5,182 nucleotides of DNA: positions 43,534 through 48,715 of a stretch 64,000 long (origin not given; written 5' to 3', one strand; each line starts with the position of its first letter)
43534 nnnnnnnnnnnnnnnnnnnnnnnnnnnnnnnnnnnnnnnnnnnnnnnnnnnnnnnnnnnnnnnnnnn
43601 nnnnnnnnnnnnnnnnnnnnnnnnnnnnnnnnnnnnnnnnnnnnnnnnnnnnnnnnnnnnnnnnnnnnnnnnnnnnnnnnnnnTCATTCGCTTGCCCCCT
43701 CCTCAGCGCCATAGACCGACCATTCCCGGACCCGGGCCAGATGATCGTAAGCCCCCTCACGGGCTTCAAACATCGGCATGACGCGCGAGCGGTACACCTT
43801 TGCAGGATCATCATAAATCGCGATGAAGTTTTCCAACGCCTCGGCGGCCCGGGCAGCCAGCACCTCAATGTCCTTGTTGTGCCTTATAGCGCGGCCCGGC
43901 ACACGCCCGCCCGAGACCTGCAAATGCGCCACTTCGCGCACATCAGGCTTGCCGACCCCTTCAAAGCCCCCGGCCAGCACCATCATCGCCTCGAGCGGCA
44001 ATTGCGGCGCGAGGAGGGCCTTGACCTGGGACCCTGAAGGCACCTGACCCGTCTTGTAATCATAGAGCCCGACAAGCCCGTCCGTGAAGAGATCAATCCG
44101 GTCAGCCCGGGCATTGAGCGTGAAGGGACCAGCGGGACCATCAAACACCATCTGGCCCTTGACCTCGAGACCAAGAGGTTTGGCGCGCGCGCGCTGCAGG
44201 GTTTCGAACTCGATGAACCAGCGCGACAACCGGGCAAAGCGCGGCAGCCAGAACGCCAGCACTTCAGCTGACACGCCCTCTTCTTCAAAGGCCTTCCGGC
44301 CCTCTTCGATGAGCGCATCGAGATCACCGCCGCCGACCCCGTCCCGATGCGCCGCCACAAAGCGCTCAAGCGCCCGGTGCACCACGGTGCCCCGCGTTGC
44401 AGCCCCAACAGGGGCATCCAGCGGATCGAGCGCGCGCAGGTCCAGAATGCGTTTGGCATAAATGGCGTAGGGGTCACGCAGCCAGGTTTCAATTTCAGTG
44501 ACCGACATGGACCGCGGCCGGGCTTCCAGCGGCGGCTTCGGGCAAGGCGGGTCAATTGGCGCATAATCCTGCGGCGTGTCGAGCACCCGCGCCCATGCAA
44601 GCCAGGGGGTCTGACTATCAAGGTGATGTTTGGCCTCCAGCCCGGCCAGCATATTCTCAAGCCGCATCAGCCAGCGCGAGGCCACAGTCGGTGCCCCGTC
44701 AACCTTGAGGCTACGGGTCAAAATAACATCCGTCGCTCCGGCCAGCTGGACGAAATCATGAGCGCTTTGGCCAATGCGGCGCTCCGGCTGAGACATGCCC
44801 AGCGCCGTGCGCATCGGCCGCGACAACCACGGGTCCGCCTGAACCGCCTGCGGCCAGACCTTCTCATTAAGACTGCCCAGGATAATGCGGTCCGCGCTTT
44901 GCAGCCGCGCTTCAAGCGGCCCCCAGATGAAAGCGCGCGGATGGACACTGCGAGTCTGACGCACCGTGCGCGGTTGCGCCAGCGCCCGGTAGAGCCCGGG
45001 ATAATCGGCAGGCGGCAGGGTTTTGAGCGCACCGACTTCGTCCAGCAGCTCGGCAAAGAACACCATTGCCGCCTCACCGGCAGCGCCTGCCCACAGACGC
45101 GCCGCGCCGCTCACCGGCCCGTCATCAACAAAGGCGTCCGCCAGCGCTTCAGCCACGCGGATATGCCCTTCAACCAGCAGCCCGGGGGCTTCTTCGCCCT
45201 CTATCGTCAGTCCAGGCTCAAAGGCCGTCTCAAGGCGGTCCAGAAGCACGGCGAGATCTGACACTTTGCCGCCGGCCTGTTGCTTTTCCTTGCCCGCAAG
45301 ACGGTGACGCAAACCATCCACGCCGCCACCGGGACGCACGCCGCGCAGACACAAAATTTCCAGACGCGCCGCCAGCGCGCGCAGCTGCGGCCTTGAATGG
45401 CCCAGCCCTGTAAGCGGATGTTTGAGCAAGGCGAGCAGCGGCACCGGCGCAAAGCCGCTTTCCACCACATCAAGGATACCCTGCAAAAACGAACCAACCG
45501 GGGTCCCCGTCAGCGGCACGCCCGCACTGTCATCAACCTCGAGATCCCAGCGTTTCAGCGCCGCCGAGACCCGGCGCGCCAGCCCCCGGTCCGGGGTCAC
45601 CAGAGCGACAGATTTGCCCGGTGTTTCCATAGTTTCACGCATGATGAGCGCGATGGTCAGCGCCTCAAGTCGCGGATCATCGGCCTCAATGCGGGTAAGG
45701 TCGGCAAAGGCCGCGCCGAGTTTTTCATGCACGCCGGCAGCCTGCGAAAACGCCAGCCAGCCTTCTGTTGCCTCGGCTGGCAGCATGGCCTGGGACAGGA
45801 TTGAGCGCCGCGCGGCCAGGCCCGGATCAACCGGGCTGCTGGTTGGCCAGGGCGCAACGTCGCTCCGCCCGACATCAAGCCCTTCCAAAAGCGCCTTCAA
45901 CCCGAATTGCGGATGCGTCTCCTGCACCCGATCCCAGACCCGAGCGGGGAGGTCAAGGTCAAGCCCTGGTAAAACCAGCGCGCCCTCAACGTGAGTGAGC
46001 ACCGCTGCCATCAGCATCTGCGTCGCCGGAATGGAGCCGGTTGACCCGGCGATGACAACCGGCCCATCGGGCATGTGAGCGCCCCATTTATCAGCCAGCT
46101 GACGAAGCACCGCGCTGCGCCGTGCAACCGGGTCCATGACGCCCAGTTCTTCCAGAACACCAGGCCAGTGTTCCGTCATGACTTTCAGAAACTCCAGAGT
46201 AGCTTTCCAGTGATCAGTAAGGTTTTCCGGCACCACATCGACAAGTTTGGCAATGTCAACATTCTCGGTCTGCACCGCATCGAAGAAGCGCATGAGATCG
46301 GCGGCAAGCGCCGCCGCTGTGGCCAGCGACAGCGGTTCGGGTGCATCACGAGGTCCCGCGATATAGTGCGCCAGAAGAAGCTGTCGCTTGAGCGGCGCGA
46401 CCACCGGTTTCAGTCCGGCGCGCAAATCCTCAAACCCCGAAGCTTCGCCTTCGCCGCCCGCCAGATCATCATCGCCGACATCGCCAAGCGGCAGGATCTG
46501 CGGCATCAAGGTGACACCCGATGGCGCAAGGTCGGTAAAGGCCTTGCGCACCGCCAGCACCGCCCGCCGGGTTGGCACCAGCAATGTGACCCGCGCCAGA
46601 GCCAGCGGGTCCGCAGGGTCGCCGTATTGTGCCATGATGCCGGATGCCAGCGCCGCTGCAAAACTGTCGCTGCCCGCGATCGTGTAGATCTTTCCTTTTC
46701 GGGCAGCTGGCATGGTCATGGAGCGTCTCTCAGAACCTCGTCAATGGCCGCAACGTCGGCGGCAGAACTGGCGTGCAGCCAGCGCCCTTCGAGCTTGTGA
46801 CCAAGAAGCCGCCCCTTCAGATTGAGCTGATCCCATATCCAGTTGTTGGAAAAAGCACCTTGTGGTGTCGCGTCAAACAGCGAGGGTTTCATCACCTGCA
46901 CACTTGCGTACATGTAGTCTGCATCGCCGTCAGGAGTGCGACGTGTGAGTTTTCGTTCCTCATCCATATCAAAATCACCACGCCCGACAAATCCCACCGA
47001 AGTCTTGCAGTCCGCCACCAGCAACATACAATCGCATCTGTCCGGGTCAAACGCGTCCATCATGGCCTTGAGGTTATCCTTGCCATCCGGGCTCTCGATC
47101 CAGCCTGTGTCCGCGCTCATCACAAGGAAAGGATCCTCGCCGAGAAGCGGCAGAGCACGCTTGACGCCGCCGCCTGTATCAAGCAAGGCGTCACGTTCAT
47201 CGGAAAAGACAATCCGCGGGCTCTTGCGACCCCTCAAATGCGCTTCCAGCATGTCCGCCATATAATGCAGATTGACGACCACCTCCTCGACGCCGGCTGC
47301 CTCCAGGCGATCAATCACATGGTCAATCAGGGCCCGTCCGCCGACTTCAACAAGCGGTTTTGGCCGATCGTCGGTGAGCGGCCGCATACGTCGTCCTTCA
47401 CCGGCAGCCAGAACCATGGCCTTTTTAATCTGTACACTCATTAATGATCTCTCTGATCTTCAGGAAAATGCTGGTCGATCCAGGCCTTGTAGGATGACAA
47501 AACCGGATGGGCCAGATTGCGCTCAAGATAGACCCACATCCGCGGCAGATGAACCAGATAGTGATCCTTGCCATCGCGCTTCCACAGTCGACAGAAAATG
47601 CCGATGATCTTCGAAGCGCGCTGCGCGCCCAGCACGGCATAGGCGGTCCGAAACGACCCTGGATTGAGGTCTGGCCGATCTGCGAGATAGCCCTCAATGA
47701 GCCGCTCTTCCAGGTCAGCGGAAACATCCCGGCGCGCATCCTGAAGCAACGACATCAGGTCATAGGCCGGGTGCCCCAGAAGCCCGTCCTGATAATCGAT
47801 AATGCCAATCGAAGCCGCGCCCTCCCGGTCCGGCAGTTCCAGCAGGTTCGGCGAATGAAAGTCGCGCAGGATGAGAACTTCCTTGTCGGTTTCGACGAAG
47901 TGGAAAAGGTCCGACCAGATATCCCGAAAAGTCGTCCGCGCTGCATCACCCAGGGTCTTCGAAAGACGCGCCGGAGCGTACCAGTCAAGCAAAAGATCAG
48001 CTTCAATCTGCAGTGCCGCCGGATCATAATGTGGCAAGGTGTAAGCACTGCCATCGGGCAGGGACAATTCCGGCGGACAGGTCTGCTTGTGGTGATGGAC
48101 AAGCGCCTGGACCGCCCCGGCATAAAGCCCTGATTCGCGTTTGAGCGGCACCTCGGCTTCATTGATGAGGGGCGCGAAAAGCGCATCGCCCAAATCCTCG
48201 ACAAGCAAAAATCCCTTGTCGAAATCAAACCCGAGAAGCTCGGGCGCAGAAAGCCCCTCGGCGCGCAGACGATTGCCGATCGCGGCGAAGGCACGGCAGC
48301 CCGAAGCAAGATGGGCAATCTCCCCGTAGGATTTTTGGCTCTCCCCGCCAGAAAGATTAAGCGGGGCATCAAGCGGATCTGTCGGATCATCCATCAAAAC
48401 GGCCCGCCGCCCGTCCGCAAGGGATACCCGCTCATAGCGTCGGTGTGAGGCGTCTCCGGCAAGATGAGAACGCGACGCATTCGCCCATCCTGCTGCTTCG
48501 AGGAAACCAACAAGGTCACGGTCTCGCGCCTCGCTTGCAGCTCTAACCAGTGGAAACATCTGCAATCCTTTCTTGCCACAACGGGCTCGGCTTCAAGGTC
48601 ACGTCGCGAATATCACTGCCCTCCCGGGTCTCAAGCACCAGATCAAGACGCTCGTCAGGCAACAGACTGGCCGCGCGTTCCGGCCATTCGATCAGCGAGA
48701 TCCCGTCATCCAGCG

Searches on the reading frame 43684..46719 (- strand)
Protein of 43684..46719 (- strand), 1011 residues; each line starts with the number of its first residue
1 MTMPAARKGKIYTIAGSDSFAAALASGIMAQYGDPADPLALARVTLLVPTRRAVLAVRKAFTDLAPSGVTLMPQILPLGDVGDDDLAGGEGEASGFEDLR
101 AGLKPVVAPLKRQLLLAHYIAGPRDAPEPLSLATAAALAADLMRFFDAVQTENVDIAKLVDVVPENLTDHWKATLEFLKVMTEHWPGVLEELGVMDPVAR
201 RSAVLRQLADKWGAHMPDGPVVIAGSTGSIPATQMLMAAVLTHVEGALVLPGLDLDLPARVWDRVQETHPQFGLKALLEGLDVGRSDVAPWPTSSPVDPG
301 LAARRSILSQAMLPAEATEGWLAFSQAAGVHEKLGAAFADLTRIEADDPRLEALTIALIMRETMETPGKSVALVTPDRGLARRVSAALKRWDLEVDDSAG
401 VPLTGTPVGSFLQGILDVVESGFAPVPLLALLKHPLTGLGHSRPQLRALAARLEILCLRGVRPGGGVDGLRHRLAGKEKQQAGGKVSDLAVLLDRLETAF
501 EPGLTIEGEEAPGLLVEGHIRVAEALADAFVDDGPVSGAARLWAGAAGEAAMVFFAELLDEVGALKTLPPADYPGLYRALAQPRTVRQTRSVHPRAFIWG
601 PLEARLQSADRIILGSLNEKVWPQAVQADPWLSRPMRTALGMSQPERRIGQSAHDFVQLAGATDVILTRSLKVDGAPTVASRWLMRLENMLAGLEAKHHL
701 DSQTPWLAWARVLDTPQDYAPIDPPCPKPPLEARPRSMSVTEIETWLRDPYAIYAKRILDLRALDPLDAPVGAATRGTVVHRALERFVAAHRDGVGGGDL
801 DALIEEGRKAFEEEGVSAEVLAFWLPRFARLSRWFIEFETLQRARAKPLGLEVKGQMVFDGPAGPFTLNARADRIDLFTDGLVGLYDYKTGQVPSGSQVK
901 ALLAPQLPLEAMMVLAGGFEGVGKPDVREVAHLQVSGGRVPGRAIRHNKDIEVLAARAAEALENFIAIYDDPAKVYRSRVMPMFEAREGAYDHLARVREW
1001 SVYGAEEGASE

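Call 46: search_protein_families(library=pfam, proteins=[window:43684-46719:-], max_evalue=0.00001)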
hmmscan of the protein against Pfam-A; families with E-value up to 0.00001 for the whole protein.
window:43684-46719:- (1011 aa): 1 family
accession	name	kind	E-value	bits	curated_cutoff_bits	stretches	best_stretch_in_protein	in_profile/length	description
PF12705.13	PDDEXK_1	-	2.3e-20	74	22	1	737-935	1-189/247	PD-(D/E)XK nuclease superfamily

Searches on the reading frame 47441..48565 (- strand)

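Call 46: search_protein_families(library=pfam, proteins=[window:47441-48565:-], max_evalue=0.00001)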
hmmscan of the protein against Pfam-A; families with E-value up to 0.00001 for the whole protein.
window:47441-48565:- (374 aa): 1 family
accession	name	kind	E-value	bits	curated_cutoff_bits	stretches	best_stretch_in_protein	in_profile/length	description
PF01636.29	APH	-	2.3e-17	64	23.2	1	35-299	5-235/239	Phosphotransferase enzyme family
